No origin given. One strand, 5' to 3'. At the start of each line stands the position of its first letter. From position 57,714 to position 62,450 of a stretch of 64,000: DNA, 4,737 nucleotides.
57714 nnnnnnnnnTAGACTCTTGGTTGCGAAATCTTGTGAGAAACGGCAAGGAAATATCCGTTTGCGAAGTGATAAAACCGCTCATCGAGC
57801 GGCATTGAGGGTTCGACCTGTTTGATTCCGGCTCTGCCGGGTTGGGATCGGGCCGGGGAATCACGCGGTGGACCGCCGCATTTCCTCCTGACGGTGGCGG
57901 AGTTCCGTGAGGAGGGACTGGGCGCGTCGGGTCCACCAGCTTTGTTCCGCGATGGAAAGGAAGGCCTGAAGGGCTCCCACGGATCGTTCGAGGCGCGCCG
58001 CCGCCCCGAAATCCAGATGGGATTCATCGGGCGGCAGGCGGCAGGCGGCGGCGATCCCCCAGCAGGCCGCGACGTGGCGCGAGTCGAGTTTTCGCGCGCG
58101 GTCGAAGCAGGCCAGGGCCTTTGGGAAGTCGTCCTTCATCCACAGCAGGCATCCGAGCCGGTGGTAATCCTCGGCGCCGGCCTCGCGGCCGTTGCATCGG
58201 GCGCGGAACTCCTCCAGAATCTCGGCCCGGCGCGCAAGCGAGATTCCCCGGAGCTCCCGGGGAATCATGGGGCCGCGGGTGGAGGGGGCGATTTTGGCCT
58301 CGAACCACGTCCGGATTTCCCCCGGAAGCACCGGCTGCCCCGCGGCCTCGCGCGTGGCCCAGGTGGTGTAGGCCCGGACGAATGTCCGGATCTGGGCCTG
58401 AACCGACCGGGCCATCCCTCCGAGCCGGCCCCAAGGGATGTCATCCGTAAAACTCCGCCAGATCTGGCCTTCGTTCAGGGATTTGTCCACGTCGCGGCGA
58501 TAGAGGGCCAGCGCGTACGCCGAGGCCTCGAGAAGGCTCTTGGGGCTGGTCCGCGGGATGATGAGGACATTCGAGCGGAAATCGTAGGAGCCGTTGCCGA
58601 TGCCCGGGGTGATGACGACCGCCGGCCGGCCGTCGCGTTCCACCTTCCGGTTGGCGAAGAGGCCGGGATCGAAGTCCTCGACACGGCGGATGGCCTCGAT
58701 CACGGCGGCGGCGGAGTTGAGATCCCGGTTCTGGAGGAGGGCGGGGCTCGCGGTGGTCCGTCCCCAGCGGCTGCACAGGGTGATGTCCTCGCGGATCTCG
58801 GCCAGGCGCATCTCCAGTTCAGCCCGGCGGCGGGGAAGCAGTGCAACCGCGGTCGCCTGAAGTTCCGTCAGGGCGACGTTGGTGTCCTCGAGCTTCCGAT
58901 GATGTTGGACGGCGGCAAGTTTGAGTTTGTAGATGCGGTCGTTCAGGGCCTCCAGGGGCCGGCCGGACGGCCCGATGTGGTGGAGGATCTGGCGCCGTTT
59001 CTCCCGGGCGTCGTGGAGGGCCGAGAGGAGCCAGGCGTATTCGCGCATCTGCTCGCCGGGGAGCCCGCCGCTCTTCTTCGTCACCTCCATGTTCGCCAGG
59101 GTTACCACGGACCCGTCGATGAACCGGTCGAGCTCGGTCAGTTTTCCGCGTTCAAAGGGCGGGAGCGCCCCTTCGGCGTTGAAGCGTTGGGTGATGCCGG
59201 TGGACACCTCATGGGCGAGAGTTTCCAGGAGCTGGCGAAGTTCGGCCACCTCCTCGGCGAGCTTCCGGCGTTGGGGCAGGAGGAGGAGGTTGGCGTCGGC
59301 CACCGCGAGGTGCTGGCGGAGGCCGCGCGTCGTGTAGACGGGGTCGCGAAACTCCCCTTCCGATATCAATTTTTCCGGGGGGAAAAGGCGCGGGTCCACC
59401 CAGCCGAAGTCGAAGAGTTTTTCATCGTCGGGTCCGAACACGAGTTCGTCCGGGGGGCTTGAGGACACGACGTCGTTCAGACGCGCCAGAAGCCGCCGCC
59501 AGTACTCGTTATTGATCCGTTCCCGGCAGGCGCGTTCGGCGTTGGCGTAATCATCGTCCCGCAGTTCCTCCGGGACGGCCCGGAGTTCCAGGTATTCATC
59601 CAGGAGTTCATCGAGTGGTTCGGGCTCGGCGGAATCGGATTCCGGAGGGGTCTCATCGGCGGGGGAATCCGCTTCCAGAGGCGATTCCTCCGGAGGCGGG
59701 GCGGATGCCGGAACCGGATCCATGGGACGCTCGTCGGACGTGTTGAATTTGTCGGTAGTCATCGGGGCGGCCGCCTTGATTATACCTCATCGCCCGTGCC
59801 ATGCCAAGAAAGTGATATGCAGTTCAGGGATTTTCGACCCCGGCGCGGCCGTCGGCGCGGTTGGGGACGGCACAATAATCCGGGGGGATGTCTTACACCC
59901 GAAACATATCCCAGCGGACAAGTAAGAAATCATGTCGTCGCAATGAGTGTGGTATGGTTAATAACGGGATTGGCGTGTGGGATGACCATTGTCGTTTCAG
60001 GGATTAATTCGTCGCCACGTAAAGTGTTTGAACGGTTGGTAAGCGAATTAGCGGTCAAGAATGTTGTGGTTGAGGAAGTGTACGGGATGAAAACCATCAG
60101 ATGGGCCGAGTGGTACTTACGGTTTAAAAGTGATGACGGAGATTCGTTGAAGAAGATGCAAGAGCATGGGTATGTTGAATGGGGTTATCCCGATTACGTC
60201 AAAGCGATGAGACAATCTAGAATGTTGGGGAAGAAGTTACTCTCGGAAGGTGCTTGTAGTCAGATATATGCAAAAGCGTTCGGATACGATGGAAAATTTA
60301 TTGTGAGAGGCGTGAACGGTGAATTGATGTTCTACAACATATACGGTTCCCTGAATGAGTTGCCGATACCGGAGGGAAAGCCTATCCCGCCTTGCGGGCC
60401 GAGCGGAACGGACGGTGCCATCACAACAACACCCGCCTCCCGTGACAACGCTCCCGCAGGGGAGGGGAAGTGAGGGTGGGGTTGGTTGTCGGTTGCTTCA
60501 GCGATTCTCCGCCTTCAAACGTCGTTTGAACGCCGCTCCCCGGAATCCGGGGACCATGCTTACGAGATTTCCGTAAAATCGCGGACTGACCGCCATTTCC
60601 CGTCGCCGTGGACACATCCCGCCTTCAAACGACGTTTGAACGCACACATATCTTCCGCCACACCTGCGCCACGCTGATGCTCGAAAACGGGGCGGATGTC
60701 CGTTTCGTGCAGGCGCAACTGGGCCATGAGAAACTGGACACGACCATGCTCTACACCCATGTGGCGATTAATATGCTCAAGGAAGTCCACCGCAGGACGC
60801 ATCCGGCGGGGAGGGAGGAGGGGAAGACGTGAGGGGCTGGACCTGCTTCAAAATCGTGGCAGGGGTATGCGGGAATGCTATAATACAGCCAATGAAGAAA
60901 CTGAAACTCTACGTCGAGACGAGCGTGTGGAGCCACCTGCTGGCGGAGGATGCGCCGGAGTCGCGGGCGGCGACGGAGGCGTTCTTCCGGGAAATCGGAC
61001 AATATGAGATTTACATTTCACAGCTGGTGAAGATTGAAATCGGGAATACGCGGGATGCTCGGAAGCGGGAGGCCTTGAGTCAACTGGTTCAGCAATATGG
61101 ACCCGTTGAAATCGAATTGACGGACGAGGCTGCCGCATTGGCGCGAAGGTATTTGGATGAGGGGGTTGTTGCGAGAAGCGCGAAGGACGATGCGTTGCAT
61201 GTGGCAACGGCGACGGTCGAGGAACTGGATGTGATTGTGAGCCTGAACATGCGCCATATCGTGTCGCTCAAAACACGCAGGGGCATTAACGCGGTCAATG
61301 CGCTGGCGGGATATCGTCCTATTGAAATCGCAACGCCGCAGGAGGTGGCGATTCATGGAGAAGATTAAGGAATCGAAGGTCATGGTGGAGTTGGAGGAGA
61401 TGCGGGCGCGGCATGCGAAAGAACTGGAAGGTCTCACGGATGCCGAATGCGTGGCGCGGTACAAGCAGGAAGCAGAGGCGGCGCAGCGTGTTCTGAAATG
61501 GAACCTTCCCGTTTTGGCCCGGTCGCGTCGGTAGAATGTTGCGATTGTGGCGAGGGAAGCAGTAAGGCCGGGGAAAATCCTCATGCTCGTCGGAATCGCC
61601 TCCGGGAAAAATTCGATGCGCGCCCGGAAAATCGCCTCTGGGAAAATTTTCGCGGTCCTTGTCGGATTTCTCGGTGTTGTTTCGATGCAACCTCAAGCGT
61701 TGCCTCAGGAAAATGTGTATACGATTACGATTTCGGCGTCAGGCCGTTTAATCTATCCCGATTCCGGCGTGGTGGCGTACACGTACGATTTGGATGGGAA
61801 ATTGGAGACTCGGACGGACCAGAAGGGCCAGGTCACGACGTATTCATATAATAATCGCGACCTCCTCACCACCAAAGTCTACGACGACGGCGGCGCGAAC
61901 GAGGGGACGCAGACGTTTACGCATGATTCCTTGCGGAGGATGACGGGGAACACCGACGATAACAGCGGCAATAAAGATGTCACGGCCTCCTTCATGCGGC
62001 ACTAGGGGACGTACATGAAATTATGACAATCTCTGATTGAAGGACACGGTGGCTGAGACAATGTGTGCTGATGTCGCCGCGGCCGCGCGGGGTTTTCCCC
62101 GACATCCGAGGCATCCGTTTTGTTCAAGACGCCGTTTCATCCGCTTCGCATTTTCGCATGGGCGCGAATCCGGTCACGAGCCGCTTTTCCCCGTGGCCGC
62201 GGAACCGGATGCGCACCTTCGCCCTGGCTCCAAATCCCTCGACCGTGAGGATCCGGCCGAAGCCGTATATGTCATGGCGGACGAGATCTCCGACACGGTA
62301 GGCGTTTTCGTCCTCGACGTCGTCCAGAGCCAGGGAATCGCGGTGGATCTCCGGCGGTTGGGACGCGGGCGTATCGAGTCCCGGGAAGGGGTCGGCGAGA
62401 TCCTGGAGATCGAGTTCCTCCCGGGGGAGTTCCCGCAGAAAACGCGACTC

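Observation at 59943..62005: Small accessory islet: low-GC membrane protein, two 27-bp palindromes, a recombinase 3' remnant fused to the second palindrome, a PIN-like gene with a small partner, and an orphan YD-repeat fragment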

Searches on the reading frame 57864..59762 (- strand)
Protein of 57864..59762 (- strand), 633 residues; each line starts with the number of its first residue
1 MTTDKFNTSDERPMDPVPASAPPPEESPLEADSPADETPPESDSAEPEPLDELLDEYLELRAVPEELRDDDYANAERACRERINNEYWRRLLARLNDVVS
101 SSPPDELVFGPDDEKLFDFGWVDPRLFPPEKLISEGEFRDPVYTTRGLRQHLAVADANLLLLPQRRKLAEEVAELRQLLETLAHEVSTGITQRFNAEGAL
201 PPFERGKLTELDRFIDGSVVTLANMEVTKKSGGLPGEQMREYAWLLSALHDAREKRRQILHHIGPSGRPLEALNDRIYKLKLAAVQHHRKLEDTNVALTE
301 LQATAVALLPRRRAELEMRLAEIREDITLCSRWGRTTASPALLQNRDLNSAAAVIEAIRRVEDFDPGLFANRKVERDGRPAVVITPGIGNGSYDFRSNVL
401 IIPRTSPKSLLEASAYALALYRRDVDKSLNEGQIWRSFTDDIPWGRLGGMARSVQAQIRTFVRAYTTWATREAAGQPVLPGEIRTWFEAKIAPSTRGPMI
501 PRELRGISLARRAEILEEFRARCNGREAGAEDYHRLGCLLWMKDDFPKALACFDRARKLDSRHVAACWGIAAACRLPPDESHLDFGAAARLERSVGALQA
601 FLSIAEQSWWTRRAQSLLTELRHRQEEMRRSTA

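Call 10: search_protein_families(library=pfam, proteins=[window:57864-59762:-], max_evalue=1)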
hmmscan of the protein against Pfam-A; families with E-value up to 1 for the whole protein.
window:57864-59762:- (633 aa): 4 families
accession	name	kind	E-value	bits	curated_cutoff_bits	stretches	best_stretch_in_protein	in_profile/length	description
PF07719.23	TPR_2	-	9.6e-05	22.7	27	1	530-562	1-33/34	Tetratricopeptide repeat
PF00515.34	TPR_1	-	0.0016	18.6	27.8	1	532-561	3-32/34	Tetratricopeptide repeat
PF10392.15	COG5_N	-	0.034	14.8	31.2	0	240-305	55-116/132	Conserved oligomeric Golgi complex subunit 5, N-terminal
PF13432.12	TPR_16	-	0.37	11.7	32.7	1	535-574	2-41/65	Tetratricopeptide repeat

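Call 11: search_protein_families(library=ncbifam, proteins=[window:57864-59762:-], max_evalue=1)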
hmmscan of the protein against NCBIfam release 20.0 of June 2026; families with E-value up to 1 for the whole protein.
window:57864-59762:- (633 aa): 1 family
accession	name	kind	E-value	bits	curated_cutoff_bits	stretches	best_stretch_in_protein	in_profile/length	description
NF004703.2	PRK06041.1-1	equivalog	0.33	9.2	570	1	71-106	89-124/525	archaellar assembly protein ArlJ/FlaJ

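Call 13: find_encoding_contigs(protein=window:57864-59762:-, flank=10000, max_places=10)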
Protein window:57864-59762:- (633 aa): no gene with exactly this product is on record in the collection.

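Call 24: find_related_loci(query=window:57864-59762:-, collection=genome_contigs, flank=8000)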
Query window:57864-59762:- (633 aa) in genome_contigs; peptide patterns used: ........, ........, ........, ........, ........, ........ (x = any residue, [..] = any of these).
69 stretches matched a pattern, but none encodes a relative of the query by tblastn (E <= 1e-3).

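Call 25: find_related_loci(query=window:57864-59762:-, collection=metagenome_contigs, flank=8000)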
Query window:57864-59762:- (633 aa) in metagenome_contigs; peptide patterns used: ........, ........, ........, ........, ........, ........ (x = any residue, [..] = any of these).
92 stretches matched a pattern; 1 encode a relative of the query (tblastn E <= 1e-3); 1 distinct loci.
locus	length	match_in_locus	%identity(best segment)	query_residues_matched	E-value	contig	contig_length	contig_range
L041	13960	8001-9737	43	50-631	7e-142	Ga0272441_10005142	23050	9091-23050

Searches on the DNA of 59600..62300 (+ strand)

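Call 40: search_dna_similar(query=window:59800-62120:+, collection=plasmids, mode=distant, max_rows=10)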
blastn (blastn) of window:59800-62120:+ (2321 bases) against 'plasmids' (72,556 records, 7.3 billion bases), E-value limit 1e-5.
Records with a match: 3; places in all: 3; records where one place covers at least 80% of the query: 0.
Best place of each record, by identity: 60-80% 3.
By first word of the organism name: Janthinobacterium 1; Caballeronia 1; Pseudomonas 1.
By predicted mobility (MOB-suite, as given by PLSDB): non-mobilizable 3.
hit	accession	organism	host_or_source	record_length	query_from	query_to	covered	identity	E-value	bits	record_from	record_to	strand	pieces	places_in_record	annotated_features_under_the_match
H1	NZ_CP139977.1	Janthinobacterium lividum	-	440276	854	1007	7%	68.8%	2e-6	63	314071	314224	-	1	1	xerC: site-specific tyrosine recombinase XerC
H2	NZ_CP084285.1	Caballeronia zhejiangensis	Anasa tristis,Cell culture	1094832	866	1009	6%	70.9%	2e-6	64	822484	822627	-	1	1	none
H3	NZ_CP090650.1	Pseudomonas aeruginosa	Homo sapiens,cell culture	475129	848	963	5%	71.6%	8e-6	62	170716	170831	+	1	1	xerC: site-specific tyrosine recombinase XerC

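Call 41: search_dna_similar(query=window:59800-62120:+, collection=phages, mode=distant, max_rows=10)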
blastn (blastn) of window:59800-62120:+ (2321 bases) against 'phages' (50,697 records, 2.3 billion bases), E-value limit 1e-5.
No match.

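Call 43: get_annotated_region(hit=H3, flank=4000)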
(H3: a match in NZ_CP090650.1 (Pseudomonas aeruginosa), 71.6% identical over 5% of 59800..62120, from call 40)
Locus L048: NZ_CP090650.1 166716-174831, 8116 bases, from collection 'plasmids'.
description: Pseudomonas aeruginosa strain PA1609 plasmid pPA1609-475, complete sequence
organism: Pseudomonas aeruginosa (NCBI taxid 287)
taxonomy: Bacteria; Pseudomonadota; Gammaproteobacteria; Pseudomonadales; Pseudomonadaceae; Pseudomonas; Pseudomonas aeruginosa
host: -; source: Homo sapiens,cell culture; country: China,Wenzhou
typing (MOB-suite, as given by PLSDB): non-mobilizable; replicon rep_cluster_1115,rep_cluster_1254; mating-pair formation MPF_I
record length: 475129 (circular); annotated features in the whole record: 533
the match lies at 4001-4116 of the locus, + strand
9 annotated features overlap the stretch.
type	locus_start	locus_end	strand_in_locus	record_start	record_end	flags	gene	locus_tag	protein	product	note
CDS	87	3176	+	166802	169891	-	-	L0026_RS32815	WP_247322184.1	CHC2 zinc finger domain-containing protein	GO:0006260 - DNA replication [Evidence IEA]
CDS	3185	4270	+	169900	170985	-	xerC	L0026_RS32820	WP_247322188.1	site-specific tyrosine recombinase XerC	-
CDS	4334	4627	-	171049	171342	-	-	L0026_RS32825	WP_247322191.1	addiction module antidote protein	-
CDS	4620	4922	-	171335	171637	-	-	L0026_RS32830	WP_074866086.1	type II toxin-antitoxin system RelE/ParE family toxin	GO:0008219 - cell death [Evidence IEA]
CDS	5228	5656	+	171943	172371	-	-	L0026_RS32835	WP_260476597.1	cysteine peptidase family C39 domain-containing protein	GO:0006508 - proteolysis [Evidence IEA]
CDS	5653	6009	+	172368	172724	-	-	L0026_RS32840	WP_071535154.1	hypothetical protein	-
CDS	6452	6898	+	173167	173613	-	-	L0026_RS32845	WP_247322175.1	hypothetical protein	-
CDS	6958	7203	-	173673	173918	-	-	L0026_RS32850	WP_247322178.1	antitoxin VbhA family protein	-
CDS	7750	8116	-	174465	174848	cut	-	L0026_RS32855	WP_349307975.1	helix-turn-helix transcriptional regulator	-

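Call 44: get_annotated_region(hit=H1, flank=4000)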
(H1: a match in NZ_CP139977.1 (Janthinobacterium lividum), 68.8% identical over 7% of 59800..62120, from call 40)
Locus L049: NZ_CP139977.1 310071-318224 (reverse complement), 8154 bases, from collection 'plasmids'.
description: Janthinobacterium lividum strain HAMBI_1919 plasmid unnamed, complete sequence
organism: Janthinobacterium lividum (NCBI taxid 29581)
taxonomy: Bacteria; Pseudomonadota; Betaproteobacteria; Burkholderiales; Oxalobacteraceae; Janthinobacterium; Janthinobacterium lividum
host: -; source: -; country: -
typing (MOB-suite, as given by PLSDB): non-mobilizable
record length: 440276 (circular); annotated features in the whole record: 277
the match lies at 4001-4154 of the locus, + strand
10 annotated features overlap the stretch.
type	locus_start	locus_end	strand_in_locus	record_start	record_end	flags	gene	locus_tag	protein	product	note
CDS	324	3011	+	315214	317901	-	-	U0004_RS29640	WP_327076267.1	toprim domain-containing protein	-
CDS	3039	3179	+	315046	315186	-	-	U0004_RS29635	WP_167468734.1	hypothetical protein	-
CDS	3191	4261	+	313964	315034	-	xerC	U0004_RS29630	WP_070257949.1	site-specific tyrosine recombinase XerC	-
CDS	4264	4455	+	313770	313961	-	-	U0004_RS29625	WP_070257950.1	hypothetical protein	-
CDS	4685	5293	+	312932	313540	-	-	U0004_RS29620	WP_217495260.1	hypothetical protein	-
CDS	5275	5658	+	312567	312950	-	-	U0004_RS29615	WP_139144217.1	hypothetical protein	-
CDS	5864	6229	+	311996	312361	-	-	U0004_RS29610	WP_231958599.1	hypothetical protein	-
CDS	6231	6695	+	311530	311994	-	-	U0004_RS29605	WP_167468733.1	Imm26 family immunity protein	-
CDS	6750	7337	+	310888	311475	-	-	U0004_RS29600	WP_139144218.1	hypothetical protein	-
CDS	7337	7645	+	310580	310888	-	-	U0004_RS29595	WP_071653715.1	hypothetical protein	-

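Call 54: search_rna_families(source=window, start=59600, end=62300, threshold=evalue, max_evalue=1)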
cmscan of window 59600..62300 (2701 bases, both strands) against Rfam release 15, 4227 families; matches with E-value up to 1: 1.
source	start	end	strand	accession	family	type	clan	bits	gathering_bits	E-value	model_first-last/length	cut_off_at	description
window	60888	60949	+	RF01149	sR10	Gene; snRNA; snoRNA; CD-box;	-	21.2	45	0.019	1-54/54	no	Small nucleolar RNA sR10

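Call 94: search_dna_similar(query=window:60500-60650:+, collection=plasmids, mode=distant, max_evalue=10, max_rows=25)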
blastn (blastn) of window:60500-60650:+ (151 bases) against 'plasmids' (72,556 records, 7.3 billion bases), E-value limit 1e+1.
Records with a match: 9; places in all: 9; records where one place covers at least 80% of the query: 0.
Best place of each record, by identity: >=99% 1; 95-99% 2; 90-95% 1; 80-90% 5.
By first word of the organism name: Escherichia 5; Rhizobium 1; Brucella 1; Azotobacter 1; Sinorhizobium 1.
By predicted mobility (MOB-suite, as given by PLSDB): mobilizable 6; non-mobilizable 2; conjugative 1.
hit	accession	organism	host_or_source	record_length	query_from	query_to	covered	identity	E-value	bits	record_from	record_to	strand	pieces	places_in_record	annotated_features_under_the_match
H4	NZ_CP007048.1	Rhizobium leguminosarum bv. trifolii WSM1689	root nodule of Trifolium uniflorum ...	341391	69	98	20%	90.0%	1e+0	39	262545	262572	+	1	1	hypothetical protein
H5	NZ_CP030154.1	Escherichia coli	single cell,chicken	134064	77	105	19%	89.7%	1e+0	40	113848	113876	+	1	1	hypothetical protein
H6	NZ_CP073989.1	Escherichia coli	Poultry,pure culture,Cloacal sample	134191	77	105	19%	89.7%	1e+0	40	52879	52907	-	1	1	hypothetical protein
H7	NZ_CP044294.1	Escherichia coli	Healthy human (stool)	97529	77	105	19%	89.7%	1e+0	40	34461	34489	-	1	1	hypothetical protein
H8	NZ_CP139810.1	Escherichia coli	Homo sapiens,cell culture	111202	77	105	19%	89.7%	1e+0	40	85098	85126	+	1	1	hypothetical protein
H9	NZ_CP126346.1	Escherichia coli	water,water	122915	77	105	19%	89.7%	1e+0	40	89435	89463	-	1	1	hypothetical protein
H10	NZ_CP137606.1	Brucella pseudintermedia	Zophobas morio,animal,homogenized ...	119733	6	29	16%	95.8%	1e+0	40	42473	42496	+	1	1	none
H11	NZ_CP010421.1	Azotobacter chroococcum NCIMB 8003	cell culture,soil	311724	29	51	15%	95.7%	5e+0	38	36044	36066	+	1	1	MotA/TolQ/ExbB proton channel family protein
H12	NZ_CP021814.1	Sinorhizobium meliloti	Medicago truncatula,Single Cell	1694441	130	150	14%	100.0%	1e+0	39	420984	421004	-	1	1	none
